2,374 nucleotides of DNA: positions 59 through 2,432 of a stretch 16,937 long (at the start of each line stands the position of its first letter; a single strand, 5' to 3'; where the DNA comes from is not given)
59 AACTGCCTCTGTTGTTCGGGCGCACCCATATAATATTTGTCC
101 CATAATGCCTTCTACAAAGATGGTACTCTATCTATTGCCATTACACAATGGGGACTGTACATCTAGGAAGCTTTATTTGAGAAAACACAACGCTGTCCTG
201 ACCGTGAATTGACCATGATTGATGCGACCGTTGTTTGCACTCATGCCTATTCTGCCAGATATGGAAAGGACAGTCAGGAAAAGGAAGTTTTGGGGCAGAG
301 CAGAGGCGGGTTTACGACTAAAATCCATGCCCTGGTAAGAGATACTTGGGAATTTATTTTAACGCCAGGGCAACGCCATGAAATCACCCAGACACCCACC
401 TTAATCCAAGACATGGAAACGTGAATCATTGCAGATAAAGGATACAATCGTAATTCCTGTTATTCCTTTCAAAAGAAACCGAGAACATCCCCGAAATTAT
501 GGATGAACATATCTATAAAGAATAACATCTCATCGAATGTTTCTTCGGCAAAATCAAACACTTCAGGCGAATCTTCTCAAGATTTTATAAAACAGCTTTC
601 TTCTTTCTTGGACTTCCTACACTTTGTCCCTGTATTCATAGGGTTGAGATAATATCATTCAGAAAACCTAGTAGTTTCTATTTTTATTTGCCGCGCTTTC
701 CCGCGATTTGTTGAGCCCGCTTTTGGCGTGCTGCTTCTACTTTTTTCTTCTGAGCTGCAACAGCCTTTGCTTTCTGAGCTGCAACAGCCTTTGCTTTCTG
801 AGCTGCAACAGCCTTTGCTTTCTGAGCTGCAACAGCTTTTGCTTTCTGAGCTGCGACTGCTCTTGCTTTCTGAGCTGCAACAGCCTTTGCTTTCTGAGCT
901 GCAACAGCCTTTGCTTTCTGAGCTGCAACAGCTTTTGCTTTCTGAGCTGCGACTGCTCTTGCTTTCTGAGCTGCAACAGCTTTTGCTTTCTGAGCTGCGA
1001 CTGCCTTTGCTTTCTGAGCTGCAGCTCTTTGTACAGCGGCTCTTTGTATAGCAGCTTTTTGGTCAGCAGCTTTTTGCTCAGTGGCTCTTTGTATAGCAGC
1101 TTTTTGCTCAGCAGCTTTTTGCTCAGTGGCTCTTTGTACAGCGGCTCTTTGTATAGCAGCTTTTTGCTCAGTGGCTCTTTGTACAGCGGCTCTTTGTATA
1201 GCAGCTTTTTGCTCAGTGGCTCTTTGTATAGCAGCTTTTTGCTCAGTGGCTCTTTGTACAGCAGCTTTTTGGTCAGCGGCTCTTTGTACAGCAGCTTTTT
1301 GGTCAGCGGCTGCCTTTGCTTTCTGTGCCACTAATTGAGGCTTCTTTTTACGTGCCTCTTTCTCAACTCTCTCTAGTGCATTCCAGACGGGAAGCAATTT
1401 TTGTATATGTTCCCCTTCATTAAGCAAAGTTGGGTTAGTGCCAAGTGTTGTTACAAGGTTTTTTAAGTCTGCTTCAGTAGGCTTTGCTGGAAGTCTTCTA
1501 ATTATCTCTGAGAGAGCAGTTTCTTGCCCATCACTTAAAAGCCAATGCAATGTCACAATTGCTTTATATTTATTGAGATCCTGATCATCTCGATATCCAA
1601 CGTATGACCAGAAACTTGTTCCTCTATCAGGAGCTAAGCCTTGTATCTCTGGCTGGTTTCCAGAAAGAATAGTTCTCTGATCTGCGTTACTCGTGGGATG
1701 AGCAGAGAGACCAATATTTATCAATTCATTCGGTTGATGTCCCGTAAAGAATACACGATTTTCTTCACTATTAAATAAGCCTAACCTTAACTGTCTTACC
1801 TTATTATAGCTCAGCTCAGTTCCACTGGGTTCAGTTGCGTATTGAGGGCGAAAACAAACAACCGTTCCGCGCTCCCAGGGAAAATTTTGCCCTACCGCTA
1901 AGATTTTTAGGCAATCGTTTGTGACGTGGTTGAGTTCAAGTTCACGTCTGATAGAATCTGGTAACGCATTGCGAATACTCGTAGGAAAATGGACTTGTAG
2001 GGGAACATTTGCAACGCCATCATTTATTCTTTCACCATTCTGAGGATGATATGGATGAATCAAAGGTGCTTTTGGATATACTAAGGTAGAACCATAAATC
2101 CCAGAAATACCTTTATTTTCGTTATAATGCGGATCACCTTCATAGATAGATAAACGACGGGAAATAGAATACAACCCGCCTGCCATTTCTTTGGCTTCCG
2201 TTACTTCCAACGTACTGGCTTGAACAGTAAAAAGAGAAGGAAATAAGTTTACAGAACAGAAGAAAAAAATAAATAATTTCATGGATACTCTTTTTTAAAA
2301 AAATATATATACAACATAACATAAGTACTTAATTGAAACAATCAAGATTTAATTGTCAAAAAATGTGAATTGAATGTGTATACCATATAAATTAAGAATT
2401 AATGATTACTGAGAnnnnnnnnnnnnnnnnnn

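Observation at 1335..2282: Unassigned exported domain present as two divergent paralogues (684..2282 and 5706..6701)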

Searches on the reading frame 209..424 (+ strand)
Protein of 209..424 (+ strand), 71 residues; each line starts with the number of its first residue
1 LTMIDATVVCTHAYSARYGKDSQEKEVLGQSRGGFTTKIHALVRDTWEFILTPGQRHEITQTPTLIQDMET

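Call 17: search_protein_families(library=pfam, proteins=[window:209-424:+], max_evalue=0.01)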
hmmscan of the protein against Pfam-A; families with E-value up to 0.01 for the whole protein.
window:209-424:+ (71 aa): 0 families

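Call 77: search_protein_families(library=pfam, proteins=[window:209-424:+], max_evalue=1)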
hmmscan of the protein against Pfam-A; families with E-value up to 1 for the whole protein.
window:209-424:+ (71 aa): 1 family
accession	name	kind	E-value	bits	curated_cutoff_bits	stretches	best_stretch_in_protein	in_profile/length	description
PF01609.27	DDE_Tnp_1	-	0.051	13.8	23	1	3-68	8-71/200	Transposase DDE domain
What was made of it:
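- Checked: 'IS debris' rests on a sub-threshold DDE_Tnp_1 hit (E 0.051) for ORF 209..424 (call 77).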

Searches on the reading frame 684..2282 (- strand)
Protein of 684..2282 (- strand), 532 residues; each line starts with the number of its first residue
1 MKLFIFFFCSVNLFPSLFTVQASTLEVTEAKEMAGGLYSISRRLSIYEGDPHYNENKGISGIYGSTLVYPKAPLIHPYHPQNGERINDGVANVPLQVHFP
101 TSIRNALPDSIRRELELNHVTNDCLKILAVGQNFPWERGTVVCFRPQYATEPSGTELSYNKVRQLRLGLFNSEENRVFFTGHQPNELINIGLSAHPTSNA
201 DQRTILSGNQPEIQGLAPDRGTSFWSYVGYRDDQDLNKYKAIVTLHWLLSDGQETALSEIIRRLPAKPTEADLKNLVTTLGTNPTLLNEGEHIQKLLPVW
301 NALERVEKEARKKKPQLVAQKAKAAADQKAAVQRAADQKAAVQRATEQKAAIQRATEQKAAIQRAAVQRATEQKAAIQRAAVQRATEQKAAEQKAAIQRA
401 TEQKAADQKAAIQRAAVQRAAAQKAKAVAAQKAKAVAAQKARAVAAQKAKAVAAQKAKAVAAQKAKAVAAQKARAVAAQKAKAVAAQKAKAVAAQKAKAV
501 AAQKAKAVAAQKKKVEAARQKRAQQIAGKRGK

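Call 4: search_protein_families(library=pfam, proteins=[window:684-2282:-], max_evalue=10)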
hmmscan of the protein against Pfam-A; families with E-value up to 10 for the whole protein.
window:684-2282:- (532 aa): 1 family
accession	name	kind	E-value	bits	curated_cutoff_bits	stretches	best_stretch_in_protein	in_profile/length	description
PF02095.21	Extensin_1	-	0.0023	18.2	105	1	328-425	32-129/171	Extensin-like protein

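Call 7: search_protein_families(library=ncbifam, proteins=[window:684-2282:-], max_evalue=10)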
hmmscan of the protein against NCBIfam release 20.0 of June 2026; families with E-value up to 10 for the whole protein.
window:684-2282:- (532 aa): 1 family
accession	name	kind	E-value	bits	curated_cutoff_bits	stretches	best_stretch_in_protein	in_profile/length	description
NF045780.1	TrlF_fam_ATP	equivalog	3.3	6.3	350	1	273-526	417-681/944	TrlF family AAA-like ATPase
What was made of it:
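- On Any Pfam-A / NCBIfam family: ORF-A and ORF-B gave no domain hit (calls 4, 7).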

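Call 90: list_cluster_members(proteins=[window:684-2282:-, P0015, P0035, P0049, P0042, P0005, P0022, P0025, P0047, P0072])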
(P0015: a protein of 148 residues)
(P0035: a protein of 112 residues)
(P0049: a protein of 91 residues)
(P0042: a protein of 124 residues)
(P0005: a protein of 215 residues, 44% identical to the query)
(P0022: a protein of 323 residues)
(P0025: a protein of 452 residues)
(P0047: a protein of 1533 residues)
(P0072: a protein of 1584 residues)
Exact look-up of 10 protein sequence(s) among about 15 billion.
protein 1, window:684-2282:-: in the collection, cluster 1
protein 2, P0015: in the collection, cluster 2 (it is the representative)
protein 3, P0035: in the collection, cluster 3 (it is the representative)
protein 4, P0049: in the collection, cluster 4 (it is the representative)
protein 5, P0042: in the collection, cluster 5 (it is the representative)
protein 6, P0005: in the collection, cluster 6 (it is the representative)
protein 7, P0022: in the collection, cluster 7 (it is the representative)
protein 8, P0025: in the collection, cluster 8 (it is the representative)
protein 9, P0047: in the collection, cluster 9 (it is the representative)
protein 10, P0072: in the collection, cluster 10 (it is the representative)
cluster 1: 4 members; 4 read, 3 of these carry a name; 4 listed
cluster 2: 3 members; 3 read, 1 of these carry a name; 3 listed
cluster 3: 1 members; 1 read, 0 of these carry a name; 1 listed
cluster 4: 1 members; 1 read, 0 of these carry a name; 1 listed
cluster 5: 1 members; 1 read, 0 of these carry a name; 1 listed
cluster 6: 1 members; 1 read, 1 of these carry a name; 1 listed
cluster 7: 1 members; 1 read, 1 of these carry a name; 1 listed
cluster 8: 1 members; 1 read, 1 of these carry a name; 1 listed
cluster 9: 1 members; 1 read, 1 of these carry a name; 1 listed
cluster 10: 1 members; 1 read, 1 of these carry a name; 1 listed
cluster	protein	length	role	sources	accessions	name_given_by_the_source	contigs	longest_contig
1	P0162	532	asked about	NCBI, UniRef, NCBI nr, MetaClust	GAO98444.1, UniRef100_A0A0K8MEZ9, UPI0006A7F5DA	hypothetical protein Cva_01104 [Caedimonas varicaedens] | Uncharacterized protein n=1 Tax=Caedimonas varicaedens TaxID=1629334 ... | status=active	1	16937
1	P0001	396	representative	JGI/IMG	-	hypothetical protein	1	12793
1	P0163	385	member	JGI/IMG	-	hypothetical protein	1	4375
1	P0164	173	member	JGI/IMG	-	-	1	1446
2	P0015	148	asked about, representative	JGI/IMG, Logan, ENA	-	-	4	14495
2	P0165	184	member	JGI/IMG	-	hypothetical protein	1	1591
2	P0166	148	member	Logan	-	-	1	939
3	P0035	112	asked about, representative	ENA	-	-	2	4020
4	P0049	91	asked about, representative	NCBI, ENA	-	-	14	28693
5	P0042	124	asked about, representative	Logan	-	-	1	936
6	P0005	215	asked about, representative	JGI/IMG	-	hypothetical protein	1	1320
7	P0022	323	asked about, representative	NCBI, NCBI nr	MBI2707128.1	MAG: hypothetical protein HYX35_02280 [Proteobacteria bacterium] | hypothetical protein [Pseudomonadota bacterium]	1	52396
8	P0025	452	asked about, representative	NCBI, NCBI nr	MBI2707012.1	MAG: hypothetical protein HYX35_01660 [Proteobacteria bacterium] | hypothetical protein [Pseudomonadota bacterium]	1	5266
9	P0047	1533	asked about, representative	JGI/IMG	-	hypothetical protein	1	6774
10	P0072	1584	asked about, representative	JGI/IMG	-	DNA-binding beta-propeller fold protein YncE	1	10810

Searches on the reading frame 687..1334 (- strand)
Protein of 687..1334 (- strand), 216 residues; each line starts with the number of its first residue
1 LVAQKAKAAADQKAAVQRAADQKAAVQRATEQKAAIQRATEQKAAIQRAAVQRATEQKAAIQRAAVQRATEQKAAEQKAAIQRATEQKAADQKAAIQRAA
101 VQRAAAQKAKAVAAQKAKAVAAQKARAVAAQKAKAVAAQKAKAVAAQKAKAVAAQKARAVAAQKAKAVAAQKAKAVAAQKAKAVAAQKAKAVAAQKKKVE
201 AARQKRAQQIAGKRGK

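Call 114: search_solved_structures(query=window:687-1334:-, max_evalue=1)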
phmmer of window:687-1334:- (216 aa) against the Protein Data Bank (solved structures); distinct sequences matched with E-value up to 1: 1.
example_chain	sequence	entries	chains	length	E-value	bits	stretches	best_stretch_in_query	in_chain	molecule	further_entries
2j8k_A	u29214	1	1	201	0.63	13.6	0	8-109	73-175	NP275-NP276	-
